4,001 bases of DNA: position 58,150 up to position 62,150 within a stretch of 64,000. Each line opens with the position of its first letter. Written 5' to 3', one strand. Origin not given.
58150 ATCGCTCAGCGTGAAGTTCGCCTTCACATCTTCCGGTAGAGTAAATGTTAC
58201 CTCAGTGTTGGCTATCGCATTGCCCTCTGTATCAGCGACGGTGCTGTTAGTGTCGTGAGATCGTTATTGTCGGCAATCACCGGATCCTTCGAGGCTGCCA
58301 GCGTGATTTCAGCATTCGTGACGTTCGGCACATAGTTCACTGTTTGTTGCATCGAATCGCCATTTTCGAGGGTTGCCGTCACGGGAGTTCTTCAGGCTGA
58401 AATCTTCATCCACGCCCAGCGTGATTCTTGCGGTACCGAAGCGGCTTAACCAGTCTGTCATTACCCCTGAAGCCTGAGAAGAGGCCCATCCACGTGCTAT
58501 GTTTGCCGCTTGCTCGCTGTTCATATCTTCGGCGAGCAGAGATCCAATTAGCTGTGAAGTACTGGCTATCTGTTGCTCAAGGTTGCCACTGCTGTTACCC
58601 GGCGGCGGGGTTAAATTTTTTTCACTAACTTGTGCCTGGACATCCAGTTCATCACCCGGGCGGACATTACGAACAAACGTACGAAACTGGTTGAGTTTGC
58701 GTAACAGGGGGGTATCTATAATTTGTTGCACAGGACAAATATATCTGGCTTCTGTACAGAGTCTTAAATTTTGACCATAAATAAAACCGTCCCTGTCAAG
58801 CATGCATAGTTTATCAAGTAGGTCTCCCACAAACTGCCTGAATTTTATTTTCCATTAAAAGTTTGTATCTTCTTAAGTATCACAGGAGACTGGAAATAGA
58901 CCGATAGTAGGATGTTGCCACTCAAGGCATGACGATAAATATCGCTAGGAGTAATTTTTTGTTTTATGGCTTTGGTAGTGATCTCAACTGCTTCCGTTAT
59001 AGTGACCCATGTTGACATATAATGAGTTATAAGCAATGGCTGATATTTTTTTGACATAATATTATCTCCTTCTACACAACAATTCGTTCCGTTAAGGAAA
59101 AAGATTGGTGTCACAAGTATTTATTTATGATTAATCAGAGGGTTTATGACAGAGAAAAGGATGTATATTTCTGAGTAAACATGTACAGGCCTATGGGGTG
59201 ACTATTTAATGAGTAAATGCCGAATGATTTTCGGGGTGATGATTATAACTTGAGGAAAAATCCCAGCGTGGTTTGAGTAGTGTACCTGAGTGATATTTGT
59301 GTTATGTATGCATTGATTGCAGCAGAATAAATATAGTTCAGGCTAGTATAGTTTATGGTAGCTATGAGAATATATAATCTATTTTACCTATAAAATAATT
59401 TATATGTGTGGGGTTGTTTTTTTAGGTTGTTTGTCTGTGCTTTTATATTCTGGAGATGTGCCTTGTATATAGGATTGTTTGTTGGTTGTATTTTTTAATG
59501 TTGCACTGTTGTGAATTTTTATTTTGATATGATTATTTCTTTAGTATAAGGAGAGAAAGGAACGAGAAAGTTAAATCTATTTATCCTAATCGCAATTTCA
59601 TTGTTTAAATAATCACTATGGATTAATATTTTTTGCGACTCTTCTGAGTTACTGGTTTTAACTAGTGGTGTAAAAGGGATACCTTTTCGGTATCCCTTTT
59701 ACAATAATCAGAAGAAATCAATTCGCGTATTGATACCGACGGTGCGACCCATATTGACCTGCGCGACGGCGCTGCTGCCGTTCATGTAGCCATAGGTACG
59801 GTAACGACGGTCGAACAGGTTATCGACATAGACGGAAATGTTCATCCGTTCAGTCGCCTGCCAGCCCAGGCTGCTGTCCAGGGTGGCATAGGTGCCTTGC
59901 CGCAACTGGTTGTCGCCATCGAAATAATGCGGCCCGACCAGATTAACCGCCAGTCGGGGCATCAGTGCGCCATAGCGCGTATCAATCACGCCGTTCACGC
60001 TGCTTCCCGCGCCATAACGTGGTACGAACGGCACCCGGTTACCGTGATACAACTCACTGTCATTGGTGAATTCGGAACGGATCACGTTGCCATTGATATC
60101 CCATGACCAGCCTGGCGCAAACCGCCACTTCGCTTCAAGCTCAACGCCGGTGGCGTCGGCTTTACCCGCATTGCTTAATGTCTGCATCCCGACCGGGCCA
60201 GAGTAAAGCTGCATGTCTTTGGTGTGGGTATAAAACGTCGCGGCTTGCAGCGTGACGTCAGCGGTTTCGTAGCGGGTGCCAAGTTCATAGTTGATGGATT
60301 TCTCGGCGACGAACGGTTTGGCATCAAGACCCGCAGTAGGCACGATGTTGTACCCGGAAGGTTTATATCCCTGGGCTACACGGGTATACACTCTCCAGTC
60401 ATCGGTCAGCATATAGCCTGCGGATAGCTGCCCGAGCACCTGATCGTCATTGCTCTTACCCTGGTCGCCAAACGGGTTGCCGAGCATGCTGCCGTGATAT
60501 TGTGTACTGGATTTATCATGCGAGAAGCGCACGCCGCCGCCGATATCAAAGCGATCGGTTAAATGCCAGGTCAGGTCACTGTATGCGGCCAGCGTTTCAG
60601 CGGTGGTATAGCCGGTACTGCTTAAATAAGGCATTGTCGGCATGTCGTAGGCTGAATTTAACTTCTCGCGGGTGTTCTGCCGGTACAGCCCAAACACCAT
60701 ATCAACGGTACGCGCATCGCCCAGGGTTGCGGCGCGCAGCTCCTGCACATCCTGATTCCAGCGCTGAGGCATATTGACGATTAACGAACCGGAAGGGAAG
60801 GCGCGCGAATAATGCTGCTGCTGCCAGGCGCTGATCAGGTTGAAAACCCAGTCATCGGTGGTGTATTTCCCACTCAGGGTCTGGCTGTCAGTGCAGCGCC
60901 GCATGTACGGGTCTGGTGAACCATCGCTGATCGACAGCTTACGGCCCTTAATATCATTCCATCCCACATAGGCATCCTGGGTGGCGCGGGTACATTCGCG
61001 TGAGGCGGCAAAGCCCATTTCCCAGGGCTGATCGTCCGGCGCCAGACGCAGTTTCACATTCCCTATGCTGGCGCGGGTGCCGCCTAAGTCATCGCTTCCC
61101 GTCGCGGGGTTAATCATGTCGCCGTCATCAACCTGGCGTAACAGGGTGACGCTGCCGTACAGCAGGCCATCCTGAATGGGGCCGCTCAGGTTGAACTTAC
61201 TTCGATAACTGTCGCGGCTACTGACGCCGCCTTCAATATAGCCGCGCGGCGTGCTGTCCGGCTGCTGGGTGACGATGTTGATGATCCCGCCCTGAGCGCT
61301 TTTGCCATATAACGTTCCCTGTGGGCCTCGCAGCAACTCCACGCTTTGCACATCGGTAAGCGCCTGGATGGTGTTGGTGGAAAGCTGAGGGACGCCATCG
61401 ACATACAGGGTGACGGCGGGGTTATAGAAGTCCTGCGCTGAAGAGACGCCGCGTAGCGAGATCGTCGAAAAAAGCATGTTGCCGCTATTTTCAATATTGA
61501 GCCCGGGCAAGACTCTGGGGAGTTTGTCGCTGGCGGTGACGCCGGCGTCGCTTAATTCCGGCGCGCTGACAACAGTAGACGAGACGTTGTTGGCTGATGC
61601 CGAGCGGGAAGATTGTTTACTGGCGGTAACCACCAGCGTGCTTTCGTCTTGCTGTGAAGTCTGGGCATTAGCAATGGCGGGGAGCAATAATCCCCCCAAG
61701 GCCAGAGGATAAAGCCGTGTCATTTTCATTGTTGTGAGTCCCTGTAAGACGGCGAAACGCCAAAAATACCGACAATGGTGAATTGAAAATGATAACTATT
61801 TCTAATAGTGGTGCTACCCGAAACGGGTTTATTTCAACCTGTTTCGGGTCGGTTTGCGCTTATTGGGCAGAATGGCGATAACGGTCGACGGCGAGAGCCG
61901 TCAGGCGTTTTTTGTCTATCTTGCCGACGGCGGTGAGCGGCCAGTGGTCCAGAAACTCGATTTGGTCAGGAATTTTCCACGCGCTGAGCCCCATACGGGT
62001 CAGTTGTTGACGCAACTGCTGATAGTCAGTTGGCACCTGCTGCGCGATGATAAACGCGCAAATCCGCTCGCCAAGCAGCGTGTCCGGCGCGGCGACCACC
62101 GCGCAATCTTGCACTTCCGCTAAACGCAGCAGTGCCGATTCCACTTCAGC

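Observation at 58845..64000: fyuA-proximal end of the Yersinia high-pathogenicity island abutting a degraded yeeJ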

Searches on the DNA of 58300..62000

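Call 50: search_rna_families(source=window, start=58300, end=62000, threshold=evalue, max_evalue=1)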
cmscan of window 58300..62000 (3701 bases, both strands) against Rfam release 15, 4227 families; matches with E-value up to 1: 0.
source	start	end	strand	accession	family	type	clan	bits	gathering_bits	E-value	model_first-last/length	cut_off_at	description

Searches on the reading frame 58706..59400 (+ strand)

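Call 59: search_protein_families(proteins=[L016:19427-20353:-], library=phrogs, max_evalue=1)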
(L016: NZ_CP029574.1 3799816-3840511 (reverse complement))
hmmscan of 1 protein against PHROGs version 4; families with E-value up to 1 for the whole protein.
L016:19427-20353:- (308 aa): 1 family
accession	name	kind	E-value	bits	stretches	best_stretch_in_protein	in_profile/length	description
phrog_1213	-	moron, auxiliary metabolic gene and host takeover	0.061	14.9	1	165-196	5-37/88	RelE-like toxin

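Call 60: search_solved_structures(query=L016:19427-20353:-, max_evalue=1)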
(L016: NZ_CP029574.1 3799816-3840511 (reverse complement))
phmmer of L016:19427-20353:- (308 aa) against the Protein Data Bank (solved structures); distinct sequences matched with E-value up to 1: 0.

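Call 61: find_homologous_proteins(query=L016:19427-20353:-, max_evalue=0.001)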
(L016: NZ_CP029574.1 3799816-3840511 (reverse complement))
Query L016:19427-20353:- (308 aa): 344 proteins with E <= 0.001 among 1041 candidates; the best 120 are listed.
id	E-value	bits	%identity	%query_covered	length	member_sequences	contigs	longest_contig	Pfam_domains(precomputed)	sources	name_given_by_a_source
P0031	4.8e-205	697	99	100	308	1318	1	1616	-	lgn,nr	nr:hypothetical protein [Yersinia pestis]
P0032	2.5e-150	518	74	100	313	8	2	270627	-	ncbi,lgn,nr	ncbi:hypothetical protein RC180_003444 [Salmonella enterica]|nr:hypothetical protein [Salmonella ent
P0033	6.3e-136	470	68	99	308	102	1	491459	-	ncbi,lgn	-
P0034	1.3e-126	440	65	100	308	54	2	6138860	-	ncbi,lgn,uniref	ncbi:hypothetical protein [Sodalis sp. RH16]|uniref:hypothetical protein n=1 Tax=Sodalis sp. RH16 Ta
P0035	3.8e-123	428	63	100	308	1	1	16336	-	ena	-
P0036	3.1e-119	416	63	99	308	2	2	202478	-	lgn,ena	-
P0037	1.8e-113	397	60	100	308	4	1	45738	-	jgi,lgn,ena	-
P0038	6.2e-106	372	55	94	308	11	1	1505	-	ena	-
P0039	4.7e-103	363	98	53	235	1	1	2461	-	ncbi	-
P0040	1.7e-102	361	55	98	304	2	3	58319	-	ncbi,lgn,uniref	ncbi:hypothetical protein [Citrobacter braakii]|uniref:hypothetical protein n=1 Tax=Citrobacter braa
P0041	3.7e-102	360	54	100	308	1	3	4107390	-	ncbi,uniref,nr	ncbi:hypothetical protein ED28_05720 [[Pantoea] beijingensis]|uniref:Uncharacterized protein n=1 Tax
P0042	4.4e-102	359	55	95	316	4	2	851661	-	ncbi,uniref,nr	ncbi:hypothetical protein [Brenneria tiliae]|uniref:hypothetical protein n=1 Tax=Brenneria tiliae Ta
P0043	7.8e-102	358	54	100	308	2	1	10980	-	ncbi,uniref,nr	ncbi:hypothetical protein [Martelella alba]|uniref:Uncharacterized protein n=1 Tax=Martelella alba T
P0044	2.0e-101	357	54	100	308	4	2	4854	-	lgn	-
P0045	5.4e-101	356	54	93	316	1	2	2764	-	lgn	-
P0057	4.8e-99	349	53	96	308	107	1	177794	-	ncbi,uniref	ncbi:hypothetical protein [Dickeya chrysanthemi]|uniref:hypothetical protein n=1 Tax=Dickeya chrysan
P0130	1.2e-93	332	48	99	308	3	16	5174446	-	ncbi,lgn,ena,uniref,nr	ncbi:hypothetical protein LQZ39_23380 [Enterobacter cloacae complex sp. RIVM_C039474]|uniref:Unchara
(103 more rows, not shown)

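Call 67: find_encoding_contigs(protein=P0057, flank=6000, max_places=1)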
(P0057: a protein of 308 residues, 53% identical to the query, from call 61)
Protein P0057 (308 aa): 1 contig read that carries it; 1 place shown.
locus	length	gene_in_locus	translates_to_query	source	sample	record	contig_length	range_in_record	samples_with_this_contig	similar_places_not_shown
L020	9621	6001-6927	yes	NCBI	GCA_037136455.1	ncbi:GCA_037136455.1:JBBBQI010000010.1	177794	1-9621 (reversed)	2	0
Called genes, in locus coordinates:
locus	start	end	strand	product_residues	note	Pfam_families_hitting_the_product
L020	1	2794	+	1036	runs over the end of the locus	PF02837:Glyco_hydro_2_N, PF00703:Glyco_hydro_2, PF02836:Glyco_hydro_2_C, PF16353:LacZ_4, PF02929:Bgal_small_N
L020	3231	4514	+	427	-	PF13356:Arm-DNA-bind_3, PF22022:Phage_int_M, PF00589:Phage_integrase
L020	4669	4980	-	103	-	PF05284:DUF736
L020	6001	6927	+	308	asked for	-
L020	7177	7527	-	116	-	-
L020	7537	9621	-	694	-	PF05593:RHS_repeat (weak), PF25023:TEN_YD-shell, PF05593:RHS_repeat (weak), PF25023:TEN_YD-shell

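Call 68: find_encoding_contigs(protein=P0130, flank=6000, max_places=1)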
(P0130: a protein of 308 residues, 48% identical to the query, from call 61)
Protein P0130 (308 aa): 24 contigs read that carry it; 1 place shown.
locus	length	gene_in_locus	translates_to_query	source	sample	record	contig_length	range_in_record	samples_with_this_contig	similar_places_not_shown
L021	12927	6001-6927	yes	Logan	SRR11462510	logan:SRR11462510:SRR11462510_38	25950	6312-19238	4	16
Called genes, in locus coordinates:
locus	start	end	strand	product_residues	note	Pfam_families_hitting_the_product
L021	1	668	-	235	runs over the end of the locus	PF01177:Asp_Glu_race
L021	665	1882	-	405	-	PF00083:Sugar_tr, PF06609:TRI12 (weak), PF07690:MFS_1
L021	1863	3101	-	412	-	-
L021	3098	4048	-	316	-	PF02668:TauD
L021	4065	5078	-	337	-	PF00152:tRNA-synt_2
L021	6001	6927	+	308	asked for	-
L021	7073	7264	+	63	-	PF05930:Phage_AlpA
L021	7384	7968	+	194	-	PF11198:DUF2857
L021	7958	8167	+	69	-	PF01258:zf-dskA_traR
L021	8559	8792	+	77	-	-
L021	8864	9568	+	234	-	PF01464:SLT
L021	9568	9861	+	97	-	PF04956:TrbC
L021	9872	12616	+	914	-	PF05101:VirB3, PF27097:VirB4_TrbE_N, PF03135:CagE_TrbE_VirB, PF19044:P-loop_TraG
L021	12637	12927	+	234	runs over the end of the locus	PF07996:T4SS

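Call 69: find_encoding_contigs(protein=P0034, flank=6000, max_places=1)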
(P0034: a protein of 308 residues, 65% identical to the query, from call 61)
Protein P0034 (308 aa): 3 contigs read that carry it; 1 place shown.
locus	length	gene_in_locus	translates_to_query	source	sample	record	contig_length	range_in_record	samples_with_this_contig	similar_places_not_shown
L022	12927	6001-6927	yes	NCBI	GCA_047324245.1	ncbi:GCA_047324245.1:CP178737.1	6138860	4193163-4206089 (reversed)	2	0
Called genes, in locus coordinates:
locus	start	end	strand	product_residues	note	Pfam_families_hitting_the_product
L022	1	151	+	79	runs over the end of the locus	PF00550:PP-binding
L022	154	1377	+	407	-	PF00109:ketoacyl-synt, PF00108:Thiolase_N (weak), PF02801:Ketoacyl-synt_C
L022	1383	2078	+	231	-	-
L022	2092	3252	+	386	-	PF07690:MFS_1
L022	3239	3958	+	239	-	PF00456:Transketolase_N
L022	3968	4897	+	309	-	PF02779:Transket_pyr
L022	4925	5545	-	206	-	PF03472:Autoind_bind (weak), PF00196:GerE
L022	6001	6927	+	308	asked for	-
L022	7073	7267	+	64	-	PF05930:Phage_AlpA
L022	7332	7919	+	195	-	PF11198:DUF2857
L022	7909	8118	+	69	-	PF01258:zf-dskA_traR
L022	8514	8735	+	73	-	-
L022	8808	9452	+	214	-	PF01464:SLT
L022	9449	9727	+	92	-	PF04956:TrbC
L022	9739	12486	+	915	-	PF05101:VirB3, PF27097:VirB4_TrbE_N, PF03135:CagE_TrbE_VirB, PF19044:P-loop_TraG (faint)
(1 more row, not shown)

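Call 72: predict_structure(alignment_id=A2)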
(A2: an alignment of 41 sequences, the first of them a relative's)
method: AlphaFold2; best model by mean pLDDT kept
length: 308 residues; sequences in the alignment: 41
mean_pLDDT: 68.5   pTM: 0.61
mean pLDDT of the five models: 68.5, 67.3, 58.7, 48.7, 40.6
residues with pLDDT >= 90: 36; 70-90: 130; 50-70: 86; < 50: 56
segments of 3 or more residues with pLDDT < 50: 1-14, 141-144, 235-242, 283-287, 289-308
pLDDT, mean of each block of 10 residues (from residue 1): 30 64 94 91 87 87 85 71 60 59 79 77 83 75 60 86 77 75 71 54 75 89 91 50 51 56 54 59 49 42 35
secondary structure, 60 per line:
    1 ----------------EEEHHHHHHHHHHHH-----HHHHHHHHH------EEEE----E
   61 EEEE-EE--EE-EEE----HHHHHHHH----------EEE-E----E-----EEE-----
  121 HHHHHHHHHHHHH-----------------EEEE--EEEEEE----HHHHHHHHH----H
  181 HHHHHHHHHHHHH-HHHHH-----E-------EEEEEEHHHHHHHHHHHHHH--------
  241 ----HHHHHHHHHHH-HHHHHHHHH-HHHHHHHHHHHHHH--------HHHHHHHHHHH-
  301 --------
elements in order: E17-19 H20-31 H37-45 E52-55 E60-64 E73-75 H80-87 E98-100 E113-115 H121-133 E151-154 E157-162 H167-175 H180-193 H195-199 E213-218 H219-232 H245-255 H257-265 H267-280 H289-299

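Call 74: fold_search(model_id=the predicted structure, library=pdb)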
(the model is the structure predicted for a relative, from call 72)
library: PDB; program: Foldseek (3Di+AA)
matches with E <= 10: 80; with E <= 0.001: 0
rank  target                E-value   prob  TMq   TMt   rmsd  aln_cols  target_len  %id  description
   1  8g6e_F                8.5e-01  0.01  0.08  0.10  25.6       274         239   14  Structure of the Plasmodium falciparum 20S proteasome complexed with inhibitor TDI-8304 (released 2023-12-20)
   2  8w2f_T                1.1e+00  0.01  0.09  0.10  23.9       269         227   14  Plasmodium falciparum 20S proteasome bound to an inhibitor (released 2024-07-31)
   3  9y1o_A                1.2e+00  0.01  0.10  0.11  19.2       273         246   11  The structure of the Plasmodium falciparum 20S proteasome (released 2025-10-08)
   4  6fhs_C                1.3e+00  0.01  0.11  0.09  17.7       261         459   10  CryoEM Structure of INO80core (released 2018-04-25)
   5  6muv_A                1.3e+00  0.01  0.10  0.12  18.3       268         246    9  The structure of the Plasmodium falciparum 20S proteasome in complex with two PA28 activators (released 2019-08-07)
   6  6mux_T                1.4e+00  0.01  0.09  0.10  18.3       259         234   12  The structure of the Plasmodium falciparum 20S proteasome in complex with one PA28 activator (released 2019-08-07)
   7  3unf_C                1.6e+00  0.01  0.09  0.10  25.2       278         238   11  Mouse 20S immunoproteasome in complex with PR-957 (released 2012-02-29)
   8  1iru_D                1.7e+00  0.01  0.09  0.10  24.6       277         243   13  Crystal Structure of the mammalian 20S proteasome at 2.75 A resolution (released 2002-05-22)
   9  7ole_C                1.8e+00  0.01  0.08  0.07  18.8       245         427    9  Cryo-EM structure of the TELO2-TTI1-TTI2-RUVBL1-RUVBL2 complex (released 2021-07-07)
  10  8w2f_F                1.9e+00  0.01  0.08  0.10  24.0       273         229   14  Plasmodium falciparum 20S proteasome bound to an inhibitor (released 2024-07-31)
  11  6tcz_A                2.1e+00  0.02  0.11  0.13  18.4       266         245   10  Leishmania tarentolae proteasome 20S subunit complexed with LXE408 (released 2020-08-26)
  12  8phu_PJ               2.1e+00  0.01  0.07  0.07  31.9       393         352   11  Asymmetric structure of the portal-containing cap of the Borrelia bacteriophage BB1 procapsid (released 2023-07-19)
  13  8rza_A                2.2e+00  0.01  0.12  0.10  20.1       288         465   10  Ribonuclease W (released 2024-11-06)
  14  9o3f_F                2.4e+00  0.01  0.08  0.09  24.0       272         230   15  Plasmodium falciparum 20S proteasome bound to inhibitor 296 (released 2025-11-12)
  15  6gej_X                2.5e+00  0.01  0.08  0.06  18.5       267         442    5  Chromatin remodeller-nucleosome complex at 3.6 A resolution. (released 2018-10-17)
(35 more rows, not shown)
